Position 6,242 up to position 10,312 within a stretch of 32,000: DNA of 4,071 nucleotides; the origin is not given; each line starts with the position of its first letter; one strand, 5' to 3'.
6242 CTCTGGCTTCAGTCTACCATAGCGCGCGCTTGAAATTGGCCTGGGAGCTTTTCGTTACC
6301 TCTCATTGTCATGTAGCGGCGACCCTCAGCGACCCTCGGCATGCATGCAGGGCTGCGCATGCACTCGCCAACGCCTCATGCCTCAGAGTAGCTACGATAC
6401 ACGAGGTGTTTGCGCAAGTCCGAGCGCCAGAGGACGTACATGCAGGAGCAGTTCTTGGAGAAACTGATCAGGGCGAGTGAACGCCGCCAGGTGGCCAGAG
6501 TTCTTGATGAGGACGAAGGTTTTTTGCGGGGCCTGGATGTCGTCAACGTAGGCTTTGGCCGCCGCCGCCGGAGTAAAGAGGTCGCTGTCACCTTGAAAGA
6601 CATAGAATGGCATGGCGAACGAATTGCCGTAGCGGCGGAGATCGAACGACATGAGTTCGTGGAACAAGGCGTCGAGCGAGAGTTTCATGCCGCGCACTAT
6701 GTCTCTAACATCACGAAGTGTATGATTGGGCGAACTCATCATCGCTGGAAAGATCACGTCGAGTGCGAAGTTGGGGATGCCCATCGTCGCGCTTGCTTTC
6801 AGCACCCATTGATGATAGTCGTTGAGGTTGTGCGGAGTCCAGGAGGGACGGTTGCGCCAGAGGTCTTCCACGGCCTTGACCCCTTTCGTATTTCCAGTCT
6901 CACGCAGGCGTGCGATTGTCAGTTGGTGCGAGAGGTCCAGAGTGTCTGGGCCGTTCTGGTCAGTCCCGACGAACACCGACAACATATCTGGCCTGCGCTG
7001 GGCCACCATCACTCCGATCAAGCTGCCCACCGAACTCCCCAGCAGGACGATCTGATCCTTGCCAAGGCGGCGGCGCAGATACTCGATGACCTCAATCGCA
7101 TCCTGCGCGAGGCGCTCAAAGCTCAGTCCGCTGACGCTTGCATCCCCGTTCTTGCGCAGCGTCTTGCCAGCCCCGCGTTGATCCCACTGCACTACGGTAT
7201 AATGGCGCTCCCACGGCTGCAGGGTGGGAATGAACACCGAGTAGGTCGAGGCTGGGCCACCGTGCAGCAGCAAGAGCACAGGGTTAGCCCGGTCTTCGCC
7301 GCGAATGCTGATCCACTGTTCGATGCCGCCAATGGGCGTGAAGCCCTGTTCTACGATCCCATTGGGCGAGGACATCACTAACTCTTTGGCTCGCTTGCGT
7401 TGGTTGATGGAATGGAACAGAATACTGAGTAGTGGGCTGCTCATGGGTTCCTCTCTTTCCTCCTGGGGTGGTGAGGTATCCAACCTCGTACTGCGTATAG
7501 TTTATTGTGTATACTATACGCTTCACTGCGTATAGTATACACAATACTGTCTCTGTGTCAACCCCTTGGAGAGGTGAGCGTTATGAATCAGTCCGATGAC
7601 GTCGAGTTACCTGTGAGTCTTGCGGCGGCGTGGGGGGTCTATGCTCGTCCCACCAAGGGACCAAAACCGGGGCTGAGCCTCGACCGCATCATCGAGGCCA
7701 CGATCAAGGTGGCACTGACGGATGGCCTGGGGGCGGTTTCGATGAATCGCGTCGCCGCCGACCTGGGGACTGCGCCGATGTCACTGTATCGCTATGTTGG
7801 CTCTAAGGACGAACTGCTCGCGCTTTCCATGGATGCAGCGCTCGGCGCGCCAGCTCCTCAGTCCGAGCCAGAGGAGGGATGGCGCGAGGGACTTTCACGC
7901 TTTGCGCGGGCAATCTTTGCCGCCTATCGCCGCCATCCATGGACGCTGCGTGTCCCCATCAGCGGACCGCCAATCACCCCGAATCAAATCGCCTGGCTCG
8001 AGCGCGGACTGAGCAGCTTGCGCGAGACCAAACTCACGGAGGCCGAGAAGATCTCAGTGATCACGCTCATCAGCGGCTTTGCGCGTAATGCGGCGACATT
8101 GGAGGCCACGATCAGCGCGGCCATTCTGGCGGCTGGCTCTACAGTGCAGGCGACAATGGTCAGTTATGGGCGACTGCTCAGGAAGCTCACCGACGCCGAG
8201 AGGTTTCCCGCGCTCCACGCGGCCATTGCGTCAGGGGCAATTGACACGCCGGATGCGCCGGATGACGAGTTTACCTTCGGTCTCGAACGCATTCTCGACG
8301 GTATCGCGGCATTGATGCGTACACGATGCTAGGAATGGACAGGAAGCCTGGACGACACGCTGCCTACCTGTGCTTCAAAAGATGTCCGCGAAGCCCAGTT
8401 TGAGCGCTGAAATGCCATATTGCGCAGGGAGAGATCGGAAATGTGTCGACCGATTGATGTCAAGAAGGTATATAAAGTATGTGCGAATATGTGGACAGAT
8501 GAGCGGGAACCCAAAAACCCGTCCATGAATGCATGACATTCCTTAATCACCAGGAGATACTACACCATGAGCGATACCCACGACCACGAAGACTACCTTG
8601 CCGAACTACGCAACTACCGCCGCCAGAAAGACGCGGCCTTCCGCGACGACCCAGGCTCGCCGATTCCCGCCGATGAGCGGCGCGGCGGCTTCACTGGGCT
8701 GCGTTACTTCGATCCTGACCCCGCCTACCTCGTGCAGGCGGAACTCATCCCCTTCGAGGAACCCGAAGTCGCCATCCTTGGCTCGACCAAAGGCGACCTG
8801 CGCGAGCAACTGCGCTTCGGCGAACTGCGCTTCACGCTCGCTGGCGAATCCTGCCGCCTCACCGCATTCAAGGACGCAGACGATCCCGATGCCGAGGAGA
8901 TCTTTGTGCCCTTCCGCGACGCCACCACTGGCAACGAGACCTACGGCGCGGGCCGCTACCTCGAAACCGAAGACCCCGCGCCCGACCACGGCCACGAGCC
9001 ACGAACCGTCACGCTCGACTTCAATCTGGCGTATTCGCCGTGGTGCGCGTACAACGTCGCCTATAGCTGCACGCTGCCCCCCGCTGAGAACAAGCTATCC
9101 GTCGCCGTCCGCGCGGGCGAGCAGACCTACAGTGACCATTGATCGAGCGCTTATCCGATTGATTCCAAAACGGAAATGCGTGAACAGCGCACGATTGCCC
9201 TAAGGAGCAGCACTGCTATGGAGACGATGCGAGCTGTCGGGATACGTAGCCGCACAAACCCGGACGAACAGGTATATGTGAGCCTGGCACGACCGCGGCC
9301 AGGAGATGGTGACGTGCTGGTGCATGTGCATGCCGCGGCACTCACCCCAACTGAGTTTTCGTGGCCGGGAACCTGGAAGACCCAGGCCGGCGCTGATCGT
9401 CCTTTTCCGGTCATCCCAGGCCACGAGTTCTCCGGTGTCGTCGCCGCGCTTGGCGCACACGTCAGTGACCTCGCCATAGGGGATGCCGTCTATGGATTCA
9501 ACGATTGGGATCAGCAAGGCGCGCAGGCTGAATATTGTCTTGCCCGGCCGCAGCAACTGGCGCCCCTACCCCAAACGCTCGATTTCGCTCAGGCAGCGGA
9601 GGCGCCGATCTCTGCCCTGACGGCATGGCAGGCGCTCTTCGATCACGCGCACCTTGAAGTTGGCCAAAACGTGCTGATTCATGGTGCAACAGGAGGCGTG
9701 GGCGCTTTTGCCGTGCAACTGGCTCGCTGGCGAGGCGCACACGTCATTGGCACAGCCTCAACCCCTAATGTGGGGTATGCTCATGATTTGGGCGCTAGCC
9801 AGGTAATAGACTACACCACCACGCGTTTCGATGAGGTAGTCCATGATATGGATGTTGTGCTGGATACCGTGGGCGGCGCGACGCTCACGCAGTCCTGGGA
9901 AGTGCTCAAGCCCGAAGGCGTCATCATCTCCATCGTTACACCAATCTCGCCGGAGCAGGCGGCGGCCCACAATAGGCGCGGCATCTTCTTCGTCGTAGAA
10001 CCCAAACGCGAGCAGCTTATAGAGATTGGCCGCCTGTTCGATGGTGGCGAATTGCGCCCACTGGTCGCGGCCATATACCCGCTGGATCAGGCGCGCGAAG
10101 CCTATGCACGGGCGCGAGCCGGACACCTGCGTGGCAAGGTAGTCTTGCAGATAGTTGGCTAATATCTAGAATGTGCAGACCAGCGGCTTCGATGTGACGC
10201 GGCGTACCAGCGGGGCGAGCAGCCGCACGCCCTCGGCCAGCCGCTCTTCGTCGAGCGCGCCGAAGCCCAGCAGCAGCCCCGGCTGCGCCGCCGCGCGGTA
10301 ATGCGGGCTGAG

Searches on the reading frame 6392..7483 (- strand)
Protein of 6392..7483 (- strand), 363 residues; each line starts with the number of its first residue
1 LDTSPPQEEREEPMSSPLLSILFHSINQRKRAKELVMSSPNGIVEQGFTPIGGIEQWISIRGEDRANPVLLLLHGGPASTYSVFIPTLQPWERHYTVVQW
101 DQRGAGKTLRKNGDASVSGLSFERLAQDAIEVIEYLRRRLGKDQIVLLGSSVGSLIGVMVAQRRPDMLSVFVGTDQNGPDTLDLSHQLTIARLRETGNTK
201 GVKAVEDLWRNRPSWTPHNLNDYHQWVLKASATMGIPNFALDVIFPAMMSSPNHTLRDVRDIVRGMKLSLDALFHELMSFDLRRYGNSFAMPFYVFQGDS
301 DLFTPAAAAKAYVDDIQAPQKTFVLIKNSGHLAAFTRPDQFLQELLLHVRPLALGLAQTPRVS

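Call 78: search_protein_families(library=pfam, proteins=[window:6392-7483:-], max_evalue=0.001)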
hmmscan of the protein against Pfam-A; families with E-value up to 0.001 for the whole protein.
window:6392-7483:- (363 aa): 3 families
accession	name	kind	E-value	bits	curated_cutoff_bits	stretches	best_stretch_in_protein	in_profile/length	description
PF00561.26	Abhydrolase_1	-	5.7e-20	72.5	25.8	2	68-175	1-101/245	alpha/beta hydrolase fold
PF12146.15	Hydrolase_4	-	5.2e-15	55.8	27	1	70-169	7-102/239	Serine aminopeptidase, S33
PF12697.13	Abhydrolase_6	-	3.5e-12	47.9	26.3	1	70-343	1-216/217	Alpha/beta hydrolase family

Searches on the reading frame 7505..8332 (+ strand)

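Call 78: search_protein_families(library=pfam, proteins=[window:7505-8332:+], max_evalue=0.001)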
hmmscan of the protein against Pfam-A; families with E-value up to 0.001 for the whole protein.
window:7505-8332:+ (275 aa): 2 families
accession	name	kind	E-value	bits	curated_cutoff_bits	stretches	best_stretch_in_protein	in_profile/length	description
PF02909.22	TetR_C_1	-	1.7e-21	77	21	1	121-270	4-145/146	Tetracyclin repressor-like, C-terminal domain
PF00440.29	TetR_N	-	3e-08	33.8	24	1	62-106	1-45/47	Bacterial regulatory proteins, tetR family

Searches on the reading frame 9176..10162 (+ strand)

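Call 78: search_protein_families(library=pfam, proteins=[window:9176-10162:+], max_evalue=0.001)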
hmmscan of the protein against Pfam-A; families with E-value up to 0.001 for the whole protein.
window:9176-10162:+ (328 aa): 3 families
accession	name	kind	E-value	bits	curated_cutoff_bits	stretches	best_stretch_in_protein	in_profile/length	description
PF13602.12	ADH_zinc_N_2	-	3.3e-29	102.9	27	1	205-324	1-134/134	Zinc-binding dehydrogenase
PF00107.32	ADH_zinc_N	-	1.3e-15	58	31.8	1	174-255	1-90/129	Zinc-binding dehydrogenase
PF08240.17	ADH_N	-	2.9e-15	56.8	23.5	1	43-132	1-103/104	Alcohol dehydrogenase GroES-like domain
